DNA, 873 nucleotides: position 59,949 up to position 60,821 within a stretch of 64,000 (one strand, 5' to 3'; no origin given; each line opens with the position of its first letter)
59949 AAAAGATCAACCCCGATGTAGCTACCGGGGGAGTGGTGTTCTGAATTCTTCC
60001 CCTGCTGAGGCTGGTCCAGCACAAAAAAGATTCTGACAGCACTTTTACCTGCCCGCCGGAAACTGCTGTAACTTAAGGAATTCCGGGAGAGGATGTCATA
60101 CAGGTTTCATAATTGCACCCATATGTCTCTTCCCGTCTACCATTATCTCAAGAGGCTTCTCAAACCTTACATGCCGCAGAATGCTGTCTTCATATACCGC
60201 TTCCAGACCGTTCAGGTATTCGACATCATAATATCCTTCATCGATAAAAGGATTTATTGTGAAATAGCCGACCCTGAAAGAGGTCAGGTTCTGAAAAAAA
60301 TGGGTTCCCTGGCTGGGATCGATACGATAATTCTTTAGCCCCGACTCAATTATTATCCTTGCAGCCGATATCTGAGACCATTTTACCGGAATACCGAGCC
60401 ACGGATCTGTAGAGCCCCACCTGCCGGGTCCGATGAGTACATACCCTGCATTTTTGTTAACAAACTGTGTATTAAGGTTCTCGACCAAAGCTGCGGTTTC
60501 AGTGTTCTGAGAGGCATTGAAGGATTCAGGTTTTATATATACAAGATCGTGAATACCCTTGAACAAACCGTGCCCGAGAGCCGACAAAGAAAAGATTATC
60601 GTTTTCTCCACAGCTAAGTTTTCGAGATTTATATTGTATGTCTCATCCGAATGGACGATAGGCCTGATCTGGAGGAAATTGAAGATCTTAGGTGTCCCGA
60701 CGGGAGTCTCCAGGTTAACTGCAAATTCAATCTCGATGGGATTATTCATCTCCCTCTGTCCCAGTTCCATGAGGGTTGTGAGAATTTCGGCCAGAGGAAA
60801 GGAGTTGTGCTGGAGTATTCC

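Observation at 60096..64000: Translationally coupled tandem ATP-grasp (PPDK_N) paralogs with no swivel-His or PEP-binding domain and a shared, unrecognised C-terminal module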

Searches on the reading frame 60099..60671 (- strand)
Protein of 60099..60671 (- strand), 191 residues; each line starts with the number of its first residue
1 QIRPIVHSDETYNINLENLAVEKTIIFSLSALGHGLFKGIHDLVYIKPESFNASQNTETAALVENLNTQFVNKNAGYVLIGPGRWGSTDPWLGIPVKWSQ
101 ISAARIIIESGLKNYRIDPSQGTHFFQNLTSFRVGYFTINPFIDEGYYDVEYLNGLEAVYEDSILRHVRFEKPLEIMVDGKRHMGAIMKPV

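Call 11: search_solved_structures(query=window:60099-60671:-, max_evalue=10, show_alignments=3)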
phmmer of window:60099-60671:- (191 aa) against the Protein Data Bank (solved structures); distinct sequences matched with E-value up to 10: 0.

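Call 12: search_protein_families(library=pfam, proteins=[window:60099-60671:-], max_evalue=10)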
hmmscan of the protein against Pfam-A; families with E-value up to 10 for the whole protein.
window:60099-60671:- (191 aa): 0 families

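Call 16: find_related_loci(query=A1, collection=genome_contigs, flank=10000)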
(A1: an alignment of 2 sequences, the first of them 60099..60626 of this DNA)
Query A1 (176 aa) in genome_contigs; peptide patterns used: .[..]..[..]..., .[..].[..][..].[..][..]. (x = any residue, [..] = any of these).
227 stretches matched a pattern; 129 encode a relative of the query (tblastn E <= 1e-3); the best 80 are kept; 80 distinct loci.
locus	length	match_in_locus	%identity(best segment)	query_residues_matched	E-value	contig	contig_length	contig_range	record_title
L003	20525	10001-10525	90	1-175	9e-108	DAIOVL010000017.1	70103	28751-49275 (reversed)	MAG TPA_asm: Bacteroidales bacterium isolate CTOTU18744 NODE_279_length_70103_cov_9.242676, whole genome shotgun sequenc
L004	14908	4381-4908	82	1-176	3e-99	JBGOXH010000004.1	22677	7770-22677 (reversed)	MAG: Bacteroidia bacterium isolate OBJ_0618_130150_71 k141_4048577_length_22677_cov_20.3942, whole genome shotgun sequen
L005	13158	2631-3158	80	1-176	2e-98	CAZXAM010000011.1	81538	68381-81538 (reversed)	MAG TPA_asm: uncultured Rikenellaceae bacterium isolate SRP192927_co7_131 genome assembly, contig: NODE_351_length_81538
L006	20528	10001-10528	81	1-176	5e-98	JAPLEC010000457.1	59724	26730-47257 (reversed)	MAG: Bacteroidia bacterium isolate LacPavin_0920_SED5_MAG_39_11 LacPavin_0920_SED5_scaffold_2620310, whole genome shotgu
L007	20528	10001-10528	79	1-176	3e-97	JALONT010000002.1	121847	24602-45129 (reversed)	MAG: Bacteroidales bacterium isolate Prado084 scaffold_13, whole genome shotgun sequence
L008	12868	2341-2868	80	1-176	1e-96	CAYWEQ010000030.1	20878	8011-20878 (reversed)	MAG TPA_asm: uncultured Rikenellaceae bacterium isolate SRP080215_co1_37 genome assembly, contig: NODE_1415_length_20878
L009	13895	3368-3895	80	1-176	4e-96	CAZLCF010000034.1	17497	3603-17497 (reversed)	MAG TPA_asm: uncultured Rikenellaceae bacterium isolate binchicken_co189_2 genome assembly, contig: NODE_3030_length_174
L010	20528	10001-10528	77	1-176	5e-96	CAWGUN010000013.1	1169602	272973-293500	MAG: uncultured Bacteroidales bacterium isolate MFD02809.bin.1.359 genome assembly, contig: contig_99451, whole genome s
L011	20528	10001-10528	77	1-176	2e-94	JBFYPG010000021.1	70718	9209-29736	MAG: Bacteroidales bacterium isolate PPR_0149 PPR_0149.fa_k121_583550, whole genome shotgun sequence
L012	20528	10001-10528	77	1-176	6e-94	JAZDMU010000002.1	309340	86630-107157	MAG: Bacteroidota bacterium isolate MEGAHIT-group-0.674 k141_14915634, whole genome shotgun sequence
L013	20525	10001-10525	78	1-175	6e-94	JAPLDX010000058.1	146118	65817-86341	MAG: Bacteroidia bacterium isolate LacPavin_0920_SED3_MAG_41_20 LacPavin_0920_SED3_scaffold_416911, whole genome shotgun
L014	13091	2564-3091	74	1-176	2e-93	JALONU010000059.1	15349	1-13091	MAG: Bacteroidales bacterium isolate Prado085 scaffold_5243, whole genome shotgun sequence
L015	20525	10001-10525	76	1-175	5e-93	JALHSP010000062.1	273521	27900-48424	MAG: Bacteroidales bacterium isolate PFL1 seq_1573271, whole genome shotgun sequence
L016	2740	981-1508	76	1-176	4e-95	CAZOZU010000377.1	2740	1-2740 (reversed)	MAG TPA_asm: uncultured Rikenellaceae bacterium isolate binchicken_co228_588 genome assembly, contig: NODE_69865_length_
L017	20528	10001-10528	77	1-176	2e-92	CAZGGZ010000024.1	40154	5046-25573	MAG TPA_asm: uncultured Rikenellaceae bacterium isolate binchicken_co364_139 genome assembly, contig: NODE_531_length_40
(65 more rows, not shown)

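Call 22: search_protein_representatives(alignment_id=A1)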
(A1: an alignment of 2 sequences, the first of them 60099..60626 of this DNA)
Query: 2 sequences, 181 profile positions. Proteins with E-value up to 0.001 (for the whole library): 1951; up to 1e-10: 1158; up to 1e-30: 515. The best 150 are listed.
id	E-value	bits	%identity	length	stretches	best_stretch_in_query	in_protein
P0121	2.1e-72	258.9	-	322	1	1-174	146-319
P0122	4.7e-67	241.5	-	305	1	6-177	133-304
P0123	2.2e-66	239.3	-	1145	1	2-172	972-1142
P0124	2.7e-66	239.0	-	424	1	7-173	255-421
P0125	7.4e-66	237.6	-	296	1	7-174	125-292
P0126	8.5e-66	237.4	-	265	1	7-178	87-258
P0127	7.5e-65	234.3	-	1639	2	9-173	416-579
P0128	5.3e-64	231.5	-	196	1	2-176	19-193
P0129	7.4e-62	224.5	-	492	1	9-173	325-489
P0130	1.2e-61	223.9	-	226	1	11-173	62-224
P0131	4.0e-61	222.1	-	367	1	7-173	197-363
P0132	8.5e-61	221.1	-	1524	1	7-173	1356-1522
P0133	2.0e-60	219.8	-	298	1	7-177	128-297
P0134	3.4e-60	219.1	-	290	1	7-174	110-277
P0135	5.9e-60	218.3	-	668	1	4-173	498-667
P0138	4.7e-59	215.4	-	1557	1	7-173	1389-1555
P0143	3.6e-57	209.3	-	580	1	7-174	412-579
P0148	1.8e-56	207.0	-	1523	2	9-173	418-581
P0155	1.8e-54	200.4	-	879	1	7-173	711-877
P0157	7.5e-54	198.4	-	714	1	7-173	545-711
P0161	2.3e-53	196.9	-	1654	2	7-173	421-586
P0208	1.6e-48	181.1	-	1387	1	6-173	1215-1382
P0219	6.3e-48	179.1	-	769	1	6-173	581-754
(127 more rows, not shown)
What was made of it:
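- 60099..60626 (-): Novel C-terminal tail domain of B (residues 815-990). 1,951 clusters at E<=1e-3 (call 22).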

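Call 24: search_protein_families(library=pfam, proteins=[P0127, P0132, P0135, P0155, P0157, P0161, P0208, P0219, P0143], max_evalue=0.01)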
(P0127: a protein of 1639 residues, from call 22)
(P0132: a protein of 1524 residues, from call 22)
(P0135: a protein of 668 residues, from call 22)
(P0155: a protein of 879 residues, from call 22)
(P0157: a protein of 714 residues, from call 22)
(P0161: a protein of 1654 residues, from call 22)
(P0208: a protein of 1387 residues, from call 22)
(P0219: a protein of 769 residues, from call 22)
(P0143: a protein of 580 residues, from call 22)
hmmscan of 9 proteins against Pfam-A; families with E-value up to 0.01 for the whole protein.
P0127 (1639 aa): 1 family
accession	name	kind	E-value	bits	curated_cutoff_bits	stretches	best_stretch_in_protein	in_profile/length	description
PF01326.24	PPDK_N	-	2.8e-97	326.4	27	2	916-1294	3-321/328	Pyruvate phosphate dikinase, AMP/ATP-binding domain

P0132 (1524 aa): 1 family
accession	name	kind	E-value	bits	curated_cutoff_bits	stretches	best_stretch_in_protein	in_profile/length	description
PF01326.24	PPDK_N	-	1.1e-37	130.5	27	1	972-1339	3-309/328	Pyruvate phosphate dikinase, AMP/ATP-binding domain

P0135 (668 aa): 2 families
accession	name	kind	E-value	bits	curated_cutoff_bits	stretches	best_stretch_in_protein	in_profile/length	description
PF01326.24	PPDK_N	-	2.3e-39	136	27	1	117-487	3-312/328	Pyruvate phosphate dikinase, AMP/ATP-binding domain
PF19027.5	DUF5752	-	1.1e-05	25.4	23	1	19-93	20-108/208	Family of unknown function (DUF5752)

P0155 (879 aa): 1 family
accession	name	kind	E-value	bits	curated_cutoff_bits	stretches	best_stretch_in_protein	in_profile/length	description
PF01326.24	PPDK_N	-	1.4e-34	120.3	27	1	328-694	3-309/328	Pyruvate phosphate dikinase, AMP/ATP-binding domain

P0157 (714 aa): 1 family
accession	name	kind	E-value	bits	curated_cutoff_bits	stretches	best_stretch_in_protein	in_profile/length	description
PF01326.24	PPDK_N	-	1.2e-41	143.6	27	1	160-535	3-316/328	Pyruvate phosphate dikinase, AMP/ATP-binding domain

P0161 (1654 aa): 4 families
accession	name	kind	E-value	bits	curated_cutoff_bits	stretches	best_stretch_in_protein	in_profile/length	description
PF01326.24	PPDK_N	-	2.8e-84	283.6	27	2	937-1320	3-323/328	Pyruvate phosphate dikinase, AMP/ATP-binding domain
PF01909.29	NTP_transf_2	-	1.1e-07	32.6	21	1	1554-1594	10-53/93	Nucleotidyltransferase domain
PF22600.2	MTPAP-like_central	-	4.1e-06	27.4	27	1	1531-1592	13-73/139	Poly(A) RNA polymerase, mitochondrial-like, central palm domain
PF18765.7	Polbeta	-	1.2e-05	25.9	26.9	1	1554-1597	9-52/93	Polymerase beta, Nucleotidyltransferase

P0208 (1387 aa): 3 families
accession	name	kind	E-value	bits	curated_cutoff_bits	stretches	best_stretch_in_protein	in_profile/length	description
PF01326.24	PPDK_N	-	1.5e-34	120.2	27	1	834-1201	5-310/328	Pyruvate phosphate dikinase, AMP/ATP-binding domain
PF03709.21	OKR_DC_1_N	-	7.2e-05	23.5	29.3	1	621-690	20-79/111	Orn/Lys/Arg decarboxylase, N-terminal domain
PF00072.30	Response_reg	-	0.00025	21.6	30.2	0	623-694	27-92/111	Response regulator receiver domain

P0219 (769 aa): 2 families
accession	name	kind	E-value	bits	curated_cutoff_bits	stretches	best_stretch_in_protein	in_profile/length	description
PF01326.24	PPDK_N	-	4.3e-34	118.7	27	1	190-580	3-324/328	Pyruvate phosphate dikinase, AMP/ATP-binding domain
PF19027.5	DUF5752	-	0.00018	21.4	23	1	91-159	19-101/208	Family of unknown function (DUF5752)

P0143 (580 aa): 1 family
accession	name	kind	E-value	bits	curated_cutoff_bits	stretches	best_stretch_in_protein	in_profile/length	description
PF01326.24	PPDK_N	-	9.1e-11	42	27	1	188-398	163-312/328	Pyruvate phosphate dikinase, AMP/ATP-binding domain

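Call 29: search_solved_structures(query=A2, max_evalue=10, show_alignments=3)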
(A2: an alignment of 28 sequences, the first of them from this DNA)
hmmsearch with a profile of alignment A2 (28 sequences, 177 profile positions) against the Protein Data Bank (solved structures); distinct sequences matched with E-value up to 10: 5.
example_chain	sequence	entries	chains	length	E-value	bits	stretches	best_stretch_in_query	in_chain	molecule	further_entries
2dmw_A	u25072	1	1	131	0.017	17.8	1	91-156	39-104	synaptobrevin-like 1 variant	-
2vx8_A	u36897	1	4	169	0.035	16.8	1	91-155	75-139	NUCLEOPORIN-LIKE PROTEIN RIP, VESICLE-ASSOCIATED MEMBRANE PROTEIN 7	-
4afi_A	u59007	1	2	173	0.037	16.7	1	91-155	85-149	AP-3 COMPLEX SUBUNIT DELTA-1, VESICLE-ASSOCIATED MEMBRANE PROTEIN 7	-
4b93_A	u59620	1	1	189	0.04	16.6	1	91-155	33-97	VESICLE-ASSOCIATED MEMBRANE PROTEIN 7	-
3gov_A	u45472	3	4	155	0.59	12.8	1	101-158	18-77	MASP-1 | Mannan-binding lectin serine protease 1 heavy chain | Mannan-binding lectin serine protease 1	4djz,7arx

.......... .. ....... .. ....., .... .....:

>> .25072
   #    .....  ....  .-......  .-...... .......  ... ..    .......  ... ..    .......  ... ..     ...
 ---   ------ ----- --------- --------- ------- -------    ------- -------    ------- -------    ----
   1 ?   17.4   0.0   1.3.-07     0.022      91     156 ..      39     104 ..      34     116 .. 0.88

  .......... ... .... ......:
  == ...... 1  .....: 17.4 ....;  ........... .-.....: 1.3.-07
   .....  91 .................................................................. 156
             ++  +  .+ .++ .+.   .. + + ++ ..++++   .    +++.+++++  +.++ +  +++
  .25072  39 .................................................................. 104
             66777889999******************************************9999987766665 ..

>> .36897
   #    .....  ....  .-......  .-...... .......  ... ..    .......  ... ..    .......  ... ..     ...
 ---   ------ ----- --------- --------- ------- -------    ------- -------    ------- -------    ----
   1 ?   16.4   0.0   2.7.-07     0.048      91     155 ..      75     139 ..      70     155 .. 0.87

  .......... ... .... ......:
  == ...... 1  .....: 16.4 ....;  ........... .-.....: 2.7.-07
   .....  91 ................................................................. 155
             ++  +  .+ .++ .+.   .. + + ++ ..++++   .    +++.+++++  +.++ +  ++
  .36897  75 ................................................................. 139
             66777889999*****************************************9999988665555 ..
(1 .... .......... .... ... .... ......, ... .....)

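Call 30: find_homologous_proteins(query=A2)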
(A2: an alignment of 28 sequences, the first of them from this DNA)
Query A2 (28 sequences) (176 aa, profile of the alignment): 6336 proteins with E <= 0.001 among 7226 candidates; the best 120 are listed.
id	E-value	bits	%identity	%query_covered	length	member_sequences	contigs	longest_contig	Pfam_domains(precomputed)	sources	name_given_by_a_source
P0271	1.0e-71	258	42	98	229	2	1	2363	-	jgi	jgi:hypothetical protein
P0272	3.4e-71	256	40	94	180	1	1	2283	-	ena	-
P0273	8.6e-71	255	39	98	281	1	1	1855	-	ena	-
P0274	9.0e-71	255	39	99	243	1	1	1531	-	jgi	jgi:hypothetical protein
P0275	1.3e-70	254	39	98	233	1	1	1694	-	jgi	jgi:hypothetical protein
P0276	1.6e-70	254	42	98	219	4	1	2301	-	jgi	jgi:hypothetical protein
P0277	1.6e-70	254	42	99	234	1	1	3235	-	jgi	jgi:hypothetical protein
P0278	2.5e-70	254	41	99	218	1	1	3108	-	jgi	-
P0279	4.0e-70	253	43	94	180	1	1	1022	-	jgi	-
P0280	5.0e-70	253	40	100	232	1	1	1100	-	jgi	-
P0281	5.2e-70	252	42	95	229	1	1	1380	-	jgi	jgi:hypothetical protein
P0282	5.9e-70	252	37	94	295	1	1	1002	-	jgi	jgi:hypothetical protein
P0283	6.6e-70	252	57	99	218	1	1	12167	-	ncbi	-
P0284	9.7e-70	252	39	98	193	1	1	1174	-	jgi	-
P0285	1.2e-69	251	42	95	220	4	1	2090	-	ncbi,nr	ncbi:MAG: pyruvate, phosphate dikinase, partial [Bacteroidota bacterium]|nr:pyruvate, phosphate diki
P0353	3.6e-68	247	42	97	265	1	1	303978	-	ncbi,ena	-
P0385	6.3e-68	246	38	98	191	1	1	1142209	-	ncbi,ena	-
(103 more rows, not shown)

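Call 36: predict_structure(alignment_id=A3)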
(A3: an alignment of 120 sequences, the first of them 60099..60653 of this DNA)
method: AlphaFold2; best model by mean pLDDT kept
length: 185 residues; sequences in the alignment: 120
mean_pLDDT: 90.0   pTM: 0.88
mean pLDDT of the five models: 90.0, 90.0, 89.7, 89.2, 88.8
residues with pLDDT >= 90: 130; 70-90: 42; 50-70: 9; < 50: 4
segments of 3 or more residues with pLDDT < 50: 1-3
pLDDT, mean of each block of 10 residues (from residue 1): 57 89 93 97 95 97 98 94 90 95 88 65 87 90 96 98 97 94 92
secondary structure, 60 per line:
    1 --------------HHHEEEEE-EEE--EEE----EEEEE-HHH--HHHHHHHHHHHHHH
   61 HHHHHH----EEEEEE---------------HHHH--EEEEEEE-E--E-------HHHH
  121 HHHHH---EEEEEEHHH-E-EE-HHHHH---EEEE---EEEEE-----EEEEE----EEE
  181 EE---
elements in order: E18-22 E24-26 E29-31 E36-40 H47-66 E71-76 H92-95 E98-104 H117-125 E129-134 H144-148 E152-155 E159-163 E169-173 E178-182
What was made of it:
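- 60099..60626 (-): AF2 pLDDT 90, pTM 0.88 (call 36).
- It folds confidently as an independent domain (pLDDT 90, pTM 0.88, call 36).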

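Call 38: fold_search(model_id=the predicted structure, library=pdb)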
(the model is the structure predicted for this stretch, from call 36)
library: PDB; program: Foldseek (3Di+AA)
matches with E <= 10: 401; with E <= 0.001: 0
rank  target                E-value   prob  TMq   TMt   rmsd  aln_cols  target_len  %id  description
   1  3cz8_B                2.1e-02  0.33  0.25  0.17  15.3       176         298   10  Crystal structure of putative sporulation-specific glycosylase ydhD from Bacillus subtilis (released 2008-05-27)
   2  3cz8_A                2.5e-02  0.33  0.25  0.17  15.3       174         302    9  Crystal structure of putative sporulation-specific glycosylase ydhD from Bacillus subtilis (released 2008-05-27)
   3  4wiw_A                2.5e-02  0.23  0.23  0.14  16.5       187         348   11  Crystal structure of C-terminal domain of putative chitinase from Desulfitobacterium hafniense DCB-2 (released 2014-10-08)
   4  5jh8                  6.4e-02  0.25  0.26  0.17  15.5       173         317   10  Crystal structure of chitinase from Chromobacterium violaceum ATCC 12472 (released 2016-05-25)
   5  4s3k                  7.2e-02  0.25  0.26  0.13  15.5       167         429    5  Crystal structure of the Bacillus megaterium QM B1551 spore cortex-lytic enzyme SleL (released 2015-08-19)
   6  1zl0_A                8.7e-02  0.35  0.34  0.24   7.4       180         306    9  Structure of Protein of Unknown Function PA5198 from Pseudomonas aeruginosa (released 2005-06-21)
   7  4wiw_D                9.3e-02  0.14  0.23  0.14  16.3       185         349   12  Crystal structure of C-terminal domain of putative chitinase from Desulfitobacterium hafniense DCB-2 (released 2014-10-08)
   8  7ji4                  1.4e-01  0.12  0.17  0.22   9.8       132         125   12  Universal stress protein (USP) domain of KdpD histidine kinase in complex with second messenger c-di-AMP (released 2021-05-26)
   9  7f2d_A                1.6e-01  0.16  0.26  0.31   9.7       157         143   11  Arabidopsis thaliana protease-associated domain of vacuolar-sorting receptor 1 in complex with cruciferin 1 C-terminal (released 2022-01-12)
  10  3rom_B                1.8e-01  0.30  0.25  0.20   5.6        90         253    9  Crystal structure of human CD38 in complex with compound CZ-48 (released 2011-12-21)
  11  8fz9_B                2.0e-01  0.20  0.21  0.27   6.1        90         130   11  Crystal Structure of Bacillus cereus TIR protein (released 2024-06-19)
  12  3drn_B                2.2e-01  0.08  0.19  0.22  12.3       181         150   13  The crystal structure of Bcp1 from Sulfolobus Sulfataricus (released 2009-04-14)
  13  8fz9_A                2.7e-01  0.14  0.22  0.27   8.1       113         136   12  Crystal Structure of Bacillus cereus TIR protein (released 2024-06-19)
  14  9l4p_A                2.7e-01  0.12  0.26  0.29  10.1       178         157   11  Arabidopsis thaliana protease-associated domain of vacuolar sorting receptor 1 in complexed with vicilin-like seed sto (released 2025-09-10)
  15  5fc7_A                3.0e-01  0.09  0.23  0.11  14.7       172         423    8  Murine SMPDL3A in complex with sulfate (tetragonal) (released 2016-01-27)
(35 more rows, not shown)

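Call 39: search_protein_families(library=pfam, alignment_id=A2, max_evalue=10)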
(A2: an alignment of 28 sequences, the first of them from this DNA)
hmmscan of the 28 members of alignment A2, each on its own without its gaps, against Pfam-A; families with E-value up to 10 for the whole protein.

A. member 1, seq(176 aa): 0 families

B. families by the number of members that match (of 28 scanned): 8 families
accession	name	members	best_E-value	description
PF10200.14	Ndufs5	1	0.015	NADH:ubiquinone oxidoreductase, NDUFS5-15kDa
PF13774.12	Longin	1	0.05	Regulated-SNARE-like domain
PF01031.25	Dynamin_M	1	0.076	Dynamin central region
PF22933.1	ComC_SSD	1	0.081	ComC, supersandwich domain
PF18373.7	Spectrin_2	1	0.097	Spectrin like domain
PF21663.2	WipA_Phos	1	0.14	WipA-like, phosphatase domain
PF20710.2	DUF6824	1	0.16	Domain of unknown function (DUF6824)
PF04406.19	TP6A_N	1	0.16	Type IIB DNA topoisomerase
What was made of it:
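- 60099..60626 (-): No Pfam or PDB sequence hit (calls 11, 12, 29, 39).
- Tried and rejected: Judged chance (calls 29, 39).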

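Call 57: fold_search(model_id=the predicted structure, library=viral)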
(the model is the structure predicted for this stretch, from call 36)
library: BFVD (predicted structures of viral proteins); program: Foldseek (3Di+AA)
matches with E <= 10: 250; with E <= 0.001: 0
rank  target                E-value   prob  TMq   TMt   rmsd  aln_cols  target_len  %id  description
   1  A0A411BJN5            6.0e-02  0.44  0.31  0.17   9.7       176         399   12  (no name in the UniProt tables at hand)
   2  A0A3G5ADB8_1          7.7e-02  0.21  0.19  0.04   8.2        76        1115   14  Putative amidoligase enzyme [Hyperionvirus sp.]
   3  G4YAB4                3.4e-01  0.09  0.21  0.26  10.2       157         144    6  (no name in the UniProt tables at hand)
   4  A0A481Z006            3.7e-01  0.08  0.24  0.07  13.2       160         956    8  von willebrand factor type A domain protein [Marseillevirus LCMAC202]
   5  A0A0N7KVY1            7.3e-01  0.10  0.20  0.26   8.5        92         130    8  (no name in the UniProt tables at hand)
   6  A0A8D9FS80            7.8e-01  0.02  0.15  0.14  16.0       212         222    7  Putative replicative DNA helicase [uncultured marine phage]
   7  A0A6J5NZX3            8.8e-01  0.04  0.23  0.22  11.7       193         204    7  BtuE Glutathione peroxidase [uncultured Caudovirales phage]
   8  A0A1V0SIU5            1.0e+00  0.11  0.22  0.16   5.6       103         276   11  Copine [Klosneuvirus KNV1]
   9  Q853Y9                1.1e+00  0.06  0.18  0.20   9.6       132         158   11  YspA cpYpsA-related SLOG domain-containing protein [Mycobacterium phage Omega]
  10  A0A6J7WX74            1.1e+00  0.08  0.33  0.15   6.9       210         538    7  GroL Chaperonin GroEL (HSP60 family) [uncultured Caudovirales phage]
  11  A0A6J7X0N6            1.1e+00  0.06  0.19  0.26  10.9       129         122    8  Uncharacterized protein [uncultured Caudovirales phage]
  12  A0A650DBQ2            1.1e+00  0.05  0.22  0.09  13.8       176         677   10  (no name in the UniProt tables at hand)
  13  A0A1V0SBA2            1.3e+00  0.04  0.20  0.13   9.5       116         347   11  Uncharacterized protein [Catovirus CTV1]
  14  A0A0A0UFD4            1.4e+00  0.02  0.11  0.05  21.8        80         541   10  Fusion glycoprotein F0 [Caprine parainfluenza virus 3]
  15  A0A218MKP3            1.4e+00  0.07  0.16  0.13   5.4        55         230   13  Putative exonuclease [uncultured virus]
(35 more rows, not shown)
